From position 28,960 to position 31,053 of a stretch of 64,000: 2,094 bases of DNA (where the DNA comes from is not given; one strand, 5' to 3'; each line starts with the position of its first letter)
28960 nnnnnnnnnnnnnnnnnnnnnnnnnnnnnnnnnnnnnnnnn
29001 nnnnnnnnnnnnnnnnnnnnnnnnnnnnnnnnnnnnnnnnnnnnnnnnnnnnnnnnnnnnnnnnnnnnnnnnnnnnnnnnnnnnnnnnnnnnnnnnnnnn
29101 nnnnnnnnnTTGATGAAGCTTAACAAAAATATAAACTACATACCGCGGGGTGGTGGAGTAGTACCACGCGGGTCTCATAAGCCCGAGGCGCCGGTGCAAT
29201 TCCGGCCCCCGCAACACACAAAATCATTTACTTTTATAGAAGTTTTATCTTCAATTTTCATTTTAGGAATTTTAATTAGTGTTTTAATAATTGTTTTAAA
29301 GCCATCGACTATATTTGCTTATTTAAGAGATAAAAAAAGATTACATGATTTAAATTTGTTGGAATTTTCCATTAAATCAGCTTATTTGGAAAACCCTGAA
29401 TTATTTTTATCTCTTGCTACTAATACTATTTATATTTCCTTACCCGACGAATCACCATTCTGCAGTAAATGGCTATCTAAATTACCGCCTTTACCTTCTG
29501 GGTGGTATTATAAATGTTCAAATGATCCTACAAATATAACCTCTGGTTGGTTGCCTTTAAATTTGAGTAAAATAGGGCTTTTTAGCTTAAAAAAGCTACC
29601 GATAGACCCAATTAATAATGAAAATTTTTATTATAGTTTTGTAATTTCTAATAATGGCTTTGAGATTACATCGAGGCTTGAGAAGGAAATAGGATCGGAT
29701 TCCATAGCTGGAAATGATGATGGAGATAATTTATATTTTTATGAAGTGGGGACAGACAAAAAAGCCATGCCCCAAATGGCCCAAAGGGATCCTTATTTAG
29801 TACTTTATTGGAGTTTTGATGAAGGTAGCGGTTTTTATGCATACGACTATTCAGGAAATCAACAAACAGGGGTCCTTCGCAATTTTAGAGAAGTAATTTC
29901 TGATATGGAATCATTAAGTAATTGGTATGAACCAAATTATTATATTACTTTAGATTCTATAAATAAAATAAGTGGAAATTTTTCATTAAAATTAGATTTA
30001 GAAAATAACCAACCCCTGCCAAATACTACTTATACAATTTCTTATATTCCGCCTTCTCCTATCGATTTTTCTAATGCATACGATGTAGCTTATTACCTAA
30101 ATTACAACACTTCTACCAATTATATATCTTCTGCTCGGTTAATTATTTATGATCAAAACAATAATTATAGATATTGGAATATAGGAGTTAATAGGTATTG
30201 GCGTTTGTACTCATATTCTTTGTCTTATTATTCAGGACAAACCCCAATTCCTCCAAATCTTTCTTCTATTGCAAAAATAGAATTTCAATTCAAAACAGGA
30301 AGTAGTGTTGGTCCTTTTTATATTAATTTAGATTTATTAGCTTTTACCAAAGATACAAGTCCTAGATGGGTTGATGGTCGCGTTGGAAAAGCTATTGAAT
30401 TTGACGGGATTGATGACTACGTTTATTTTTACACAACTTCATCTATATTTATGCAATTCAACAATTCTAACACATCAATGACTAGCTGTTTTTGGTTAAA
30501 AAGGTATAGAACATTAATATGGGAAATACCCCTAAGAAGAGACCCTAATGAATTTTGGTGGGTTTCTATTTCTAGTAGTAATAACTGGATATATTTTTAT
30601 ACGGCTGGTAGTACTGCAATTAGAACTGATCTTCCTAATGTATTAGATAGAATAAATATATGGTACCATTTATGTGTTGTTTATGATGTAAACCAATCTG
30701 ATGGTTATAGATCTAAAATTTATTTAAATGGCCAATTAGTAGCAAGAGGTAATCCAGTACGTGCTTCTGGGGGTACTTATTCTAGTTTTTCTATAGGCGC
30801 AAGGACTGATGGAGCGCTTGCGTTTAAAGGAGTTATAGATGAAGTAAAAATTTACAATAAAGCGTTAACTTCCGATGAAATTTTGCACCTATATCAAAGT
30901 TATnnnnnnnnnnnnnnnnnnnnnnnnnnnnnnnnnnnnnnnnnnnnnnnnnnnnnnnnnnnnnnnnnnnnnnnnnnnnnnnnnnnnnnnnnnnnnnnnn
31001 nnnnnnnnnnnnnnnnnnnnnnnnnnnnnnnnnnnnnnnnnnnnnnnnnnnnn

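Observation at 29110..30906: Pilin-like protein with a LamG lectin domain whose reading frame begins inside the initiator tRNA gene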

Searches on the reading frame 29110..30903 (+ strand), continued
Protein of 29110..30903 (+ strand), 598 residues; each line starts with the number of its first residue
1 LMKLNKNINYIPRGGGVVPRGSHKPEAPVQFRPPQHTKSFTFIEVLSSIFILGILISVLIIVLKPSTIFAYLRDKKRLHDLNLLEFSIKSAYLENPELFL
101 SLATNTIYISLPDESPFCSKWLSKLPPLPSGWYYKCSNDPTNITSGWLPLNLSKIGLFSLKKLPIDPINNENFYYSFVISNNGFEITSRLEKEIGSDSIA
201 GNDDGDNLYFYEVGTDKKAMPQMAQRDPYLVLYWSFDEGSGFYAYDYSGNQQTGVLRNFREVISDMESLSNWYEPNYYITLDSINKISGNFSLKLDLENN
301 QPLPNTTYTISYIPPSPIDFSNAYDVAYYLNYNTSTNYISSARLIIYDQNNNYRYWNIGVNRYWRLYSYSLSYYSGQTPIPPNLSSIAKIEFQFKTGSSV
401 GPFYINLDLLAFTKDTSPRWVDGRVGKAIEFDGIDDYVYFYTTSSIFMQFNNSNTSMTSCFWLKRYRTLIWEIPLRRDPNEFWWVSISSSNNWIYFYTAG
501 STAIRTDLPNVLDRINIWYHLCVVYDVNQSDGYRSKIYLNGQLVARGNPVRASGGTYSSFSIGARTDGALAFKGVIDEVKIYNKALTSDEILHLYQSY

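Call 64: predict_structure(alignment_id=A1)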
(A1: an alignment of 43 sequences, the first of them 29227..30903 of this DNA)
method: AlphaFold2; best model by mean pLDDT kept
length: 559 residues; sequences in the alignment: 43
mean_pLDDT: 79.7   pTM: 0.70
mean pLDDT of the five models: 79.7, 78.6, 78.5, 78.1, 76.1
residues with pLDDT >= 90: 212; 70-90: 208; 50-70: 94; < 50: 45
segments of 3 or more residues with pLDDT < 50: 222-254, 325-327
pLDDT, mean of each block of 10 residues (from residue 1): 88 94 89 93 95 93 95 96 90 94 94 83 91 94 95 69 84 94 85 89 85 80 40 33 35 51 79 78 62 61 86 81 50 53 84 82 59 56 91 84 75 86 92 82 79 78 66 87 92 88 91 64 71 91 93 90
secondary structure, 60 per line:
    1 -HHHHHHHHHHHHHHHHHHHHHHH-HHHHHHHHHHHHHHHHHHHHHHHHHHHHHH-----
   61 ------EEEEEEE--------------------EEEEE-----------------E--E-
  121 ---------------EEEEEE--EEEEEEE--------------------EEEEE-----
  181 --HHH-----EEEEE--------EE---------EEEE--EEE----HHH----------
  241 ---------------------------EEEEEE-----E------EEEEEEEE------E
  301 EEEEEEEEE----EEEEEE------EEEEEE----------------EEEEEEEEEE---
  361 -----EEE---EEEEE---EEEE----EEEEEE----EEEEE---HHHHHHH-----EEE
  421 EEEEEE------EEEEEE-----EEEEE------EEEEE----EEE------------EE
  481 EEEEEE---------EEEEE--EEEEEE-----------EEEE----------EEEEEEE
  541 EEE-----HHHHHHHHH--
elements in order: H2-24 H26-55 E67-73 E94-98 E136-141 E144-150 E171-175 E191-195 E215-218 E221-223 E268-273 E286-293 E300-309 E314-319 E326-331 E348-357 E366-368 E372-376 E380-383 E388-393 E398-402 H406-412 E418-426 E433-438 E444-448 E455-459 E464-466 E479-486 E496-500 E503-508 E520-523 E534-543 H549-557
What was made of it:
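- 29227..29796 (+): Type IV pilin module (mature residues 1-190): F1, E5, a hydrophobic alpha1 helix (residues 2-55) and a beta-sheet head. AF2 pLDDT is mostly 85-95 over this part (call 64).
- On Type IV pilin / class III signal peptide protein: The AF2 model has a helix at residues 2-55 followed by beta strands, with pLDDT mostly 85-95 for residues 1-190 (call 64).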

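Call 66: fold_search(model_id=the predicted structure, library=pdb)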
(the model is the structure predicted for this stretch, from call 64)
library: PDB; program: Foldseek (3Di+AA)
matches with E <= 10: 1073; with E <= 0.001: 211
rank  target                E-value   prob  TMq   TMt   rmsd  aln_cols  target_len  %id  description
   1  5hon_A                2.0e-09  1.00  0.26  0.64   3.6       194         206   25  Structure of Domain 4 of AbnA, a GH43 extracellular arabinanase from Geobacillus stearothermophilus, in complex with a (released 2017-02-01)
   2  5ho2                  5.8e-09  1.00  0.25  0.18  29.5       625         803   12  Crystal structure of AbnA (open conformation), a GH43 extracellular arabinanase from Geobacillus stearothermophilus (released 2017-02-01)
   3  1mz6                  8.0e-09  1.00  0.25  0.22  29.8       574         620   10  Trypanosoma rangeli sialidase in complex with the inhibitor DANA (released 2002-10-16)
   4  5ho0                  1.1e-08  1.00  0.25  0.18  26.3       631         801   11  Crystal structure of AbnA (closed conformation), a GH43 extracellular arabinanase from Geobacillus stearothermophilus (released 2017-02-01)
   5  2ags                  1.1e-08  1.00  0.24  0.21  29.6       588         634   11  Trypanosoma rangeli Sialidase in Complex with 2-Keto-3-deoxy-D-glycero-D-galacto-2,3-difluoro-nononic acid (2,3-difluoro (released 2005-11-22)
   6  5hp6                  1.9e-08  1.00  0.25  0.18  28.1       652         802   12  Structure of AbnA, a GH43 extracellular arabinanase from Geobacillus stearothermophilus (a new conformational state) (released 2017-02-01)
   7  1n1s                  1.9e-08  1.00  0.24  0.22  29.6       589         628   11  Trypanosoma rangeli sialidase (released 2003-01-07)
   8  2a75                  2.0e-08  1.00  0.25  0.23  30.0       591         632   12  Trypanosoma rangeli Sialidase In Complex With 2,3- Difluorosialic Acid (Covalent Intermediate) (released 2005-11-22)
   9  2fhr                  2.7e-08  1.00  0.24  0.22  29.7       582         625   12  Trypanosoma Rangeli Sialidase In Complex With 2,3- Difluorosialic Acid (Covalent Intermediate) (released 2006-01-17)
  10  1mz5                  4.1e-08  1.00  0.23  0.21  30.0       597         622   12  Trypanosoma rangeli sialidase (released 2002-10-16)
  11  1ms0_A                4.6e-08  1.00  0.24  0.22  28.3       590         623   10  Monoclinic form of Trypanosoma cruzi trans-sialidase, in complex with 3-deoxy-2,3-dehydro-N-acetylneuraminic acid (DAN (released 2003-03-25)
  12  1ms5_A                6.8e-08  1.00  0.26  0.23  29.0       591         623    9  Triclinic form of Trypanosoma cruzi trans-sialidase, soaked with N-acetylneuraminyl-a-2,3-thio-galactoside (NA-S-Gal) (released 2003-03-25)
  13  1ms5_B                6.8e-08  1.00  0.25  0.22  30.1       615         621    8  Triclinic form of Trypanosoma cruzi trans-sialidase, soaked with N-acetylneuraminyl-a-2,3-thio-galactoside (NA-S-Gal) (released 2003-03-25)
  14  1ms9_A                7.1e-08  1.00  0.25  0.23  26.8       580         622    8  Triclinic form of Trypanosoma cruzi trans-sialidase, in complex with lactose (released 2003-03-25)
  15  8byp_X                9.9e-08  1.00  0.26  0.12   3.8       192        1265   18  Botulinum neurotoxin serotype X in complex with NTNH/X (released 2023-02-08)
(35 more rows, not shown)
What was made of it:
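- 30358..30906 (+): Main body of the LamG / ConA-like lectin domain, plus the stop codon (30904-30906). Foldseek gives 5hon_A at E 2e-9 and TMt 0.64, and also matches the lectin domains of trans-sialidases and clostridial neurotoxins (call 66).
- On LamG / ConA-like lectin domain (PF13385): It also matches trans-sialidase lectin domains and clostridial neurotoxin HcN domains (call 66).
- Checked: The AF2 model matches ConA-like lectin domains in the PDB (calls 64, 66).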

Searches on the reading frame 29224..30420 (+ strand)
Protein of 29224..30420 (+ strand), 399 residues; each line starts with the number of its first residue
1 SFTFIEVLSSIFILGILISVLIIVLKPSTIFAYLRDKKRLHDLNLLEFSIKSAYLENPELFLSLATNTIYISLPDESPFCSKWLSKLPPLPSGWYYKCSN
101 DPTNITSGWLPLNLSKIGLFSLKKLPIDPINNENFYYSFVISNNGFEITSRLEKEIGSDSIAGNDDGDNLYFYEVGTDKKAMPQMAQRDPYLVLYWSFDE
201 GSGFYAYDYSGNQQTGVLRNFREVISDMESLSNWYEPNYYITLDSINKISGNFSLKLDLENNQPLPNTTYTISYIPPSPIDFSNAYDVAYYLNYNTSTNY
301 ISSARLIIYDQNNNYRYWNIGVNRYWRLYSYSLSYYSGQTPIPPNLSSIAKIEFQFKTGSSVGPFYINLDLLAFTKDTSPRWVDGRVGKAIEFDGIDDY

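Call 29: find_homologous_proteins(query=window:29224-30420:+, max_evalue=0.001)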
Query window:29224-30420:+ (399 aa): 54 proteins with E <= 0.001 among 3374 candidates.
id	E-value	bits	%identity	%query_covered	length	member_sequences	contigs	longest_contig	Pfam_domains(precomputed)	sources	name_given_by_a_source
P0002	1.5e-265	899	100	100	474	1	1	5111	-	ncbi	ncbi:MAG: hypothetical protein QXD43_03280, partial [Candidatus Aenigmatarchaeota archaeon]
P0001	2.8e-265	898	100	100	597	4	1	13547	PF13385.14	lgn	-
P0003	2.4e-156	539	62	100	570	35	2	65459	PF13385.14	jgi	jgi:hypothetical protein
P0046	5.5e-95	337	62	63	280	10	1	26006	-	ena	-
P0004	1.2e-89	319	71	52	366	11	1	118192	PF13385.14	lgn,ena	-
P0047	6.1e-59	218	37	100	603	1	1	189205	PF13385.14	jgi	jgi:competence protein ComGC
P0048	3.5e-53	199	46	55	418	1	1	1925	PF13385.14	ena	-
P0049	4.5e-53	199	45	55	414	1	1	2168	PF07963.18,PF13385.14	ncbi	-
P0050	4.1e-52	196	45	55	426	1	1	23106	PF07963.18,PF13385.14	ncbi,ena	-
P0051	3.1e-51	193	45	57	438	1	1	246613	PF13385.14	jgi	jgi:hypothetical protein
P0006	1.9e-50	190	44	55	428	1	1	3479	PF07963.18,PF13385.14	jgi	-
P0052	3.4e-49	186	45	55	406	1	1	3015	PF07963.18,PF13385.14,PF02210.32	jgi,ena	-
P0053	3.1e-47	180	45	55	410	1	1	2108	PF13385.14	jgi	-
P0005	5.4e-47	179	44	55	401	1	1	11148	PF07963.18,PF13385.14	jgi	jgi:prepilin-type N-terminal cleavage/methylation domain-containing protein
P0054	5.9e-47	179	45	55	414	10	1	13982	PF07963.18,PF13385.14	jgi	jgi:prepilin-type N-terminal cleavage/methylation domain-containing protein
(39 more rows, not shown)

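Call 31: find_encoding_contigs(protein=P0046, flank=4000, max_places=3)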
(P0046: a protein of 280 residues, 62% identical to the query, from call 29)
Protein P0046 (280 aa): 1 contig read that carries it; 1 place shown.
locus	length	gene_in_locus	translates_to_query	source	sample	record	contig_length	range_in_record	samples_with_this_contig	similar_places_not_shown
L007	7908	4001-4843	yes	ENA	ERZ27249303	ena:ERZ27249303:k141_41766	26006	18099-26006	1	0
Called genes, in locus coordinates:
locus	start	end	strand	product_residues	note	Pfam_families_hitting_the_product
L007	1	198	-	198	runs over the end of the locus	-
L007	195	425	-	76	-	-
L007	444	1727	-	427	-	PF02403:Seryl_tRNA_N, PF00587:tRNA-synt_2b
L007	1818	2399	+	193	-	-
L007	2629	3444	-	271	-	PF12146:Hydrolase_4, PF00561:Abhydrolase_1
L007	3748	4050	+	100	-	-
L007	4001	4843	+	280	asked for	-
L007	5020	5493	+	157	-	PF13385:Laminin_G_3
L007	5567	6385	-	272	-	PF00763:THF_DHG_CYH, PF02882:THF_DHG_CYH_C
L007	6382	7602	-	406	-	PF00464:SHMT, PF00155:Aminotran_1_2 (weak)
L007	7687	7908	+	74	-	?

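Call 32: find_encoding_contigs(protein=P0047, flank=4000, max_places=3)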
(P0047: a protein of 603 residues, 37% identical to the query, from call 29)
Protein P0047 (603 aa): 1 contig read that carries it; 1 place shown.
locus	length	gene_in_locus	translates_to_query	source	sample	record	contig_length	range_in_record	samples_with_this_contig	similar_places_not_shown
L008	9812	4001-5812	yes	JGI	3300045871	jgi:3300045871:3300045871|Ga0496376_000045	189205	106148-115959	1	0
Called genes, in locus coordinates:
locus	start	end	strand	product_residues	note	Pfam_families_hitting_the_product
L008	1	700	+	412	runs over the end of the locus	PF01541:GIY-YIG, PF27096:UvrC_M, PF08459:UvrC_RNaseH_dom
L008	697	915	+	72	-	PF03840:SecG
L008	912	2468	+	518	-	PF00496:SBP_bac_5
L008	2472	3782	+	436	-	-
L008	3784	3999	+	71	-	-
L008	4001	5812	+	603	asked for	PF13385:Laminin_G_3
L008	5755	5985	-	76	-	-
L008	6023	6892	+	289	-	PF01256:Carb_kinase, PF02110:HK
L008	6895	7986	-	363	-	PF04851:ResIII (faint), PF13177:DNA_pol3_delta2, PF13401:AAA_22 (weak), PF00004:AAA, PF22608:DNAX_ATPase_lid (weak), PF12169:DNA_pol3_gamma3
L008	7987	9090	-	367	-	PF03979:Sigma70_r1_1, PF00140:Sigma70_r1_2, PF04542:Sigma70_r2, PF04539:Sigma70_r3, PF04545:Sigma70_r4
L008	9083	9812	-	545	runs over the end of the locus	PF01807:Zn_ribbon_DnaG, PF10410:DnaB_bind (faint), PF08275:DNAG_N, PF01751:Toprim (weak), PF13155:Toprim_2, PF13662:Toprim_4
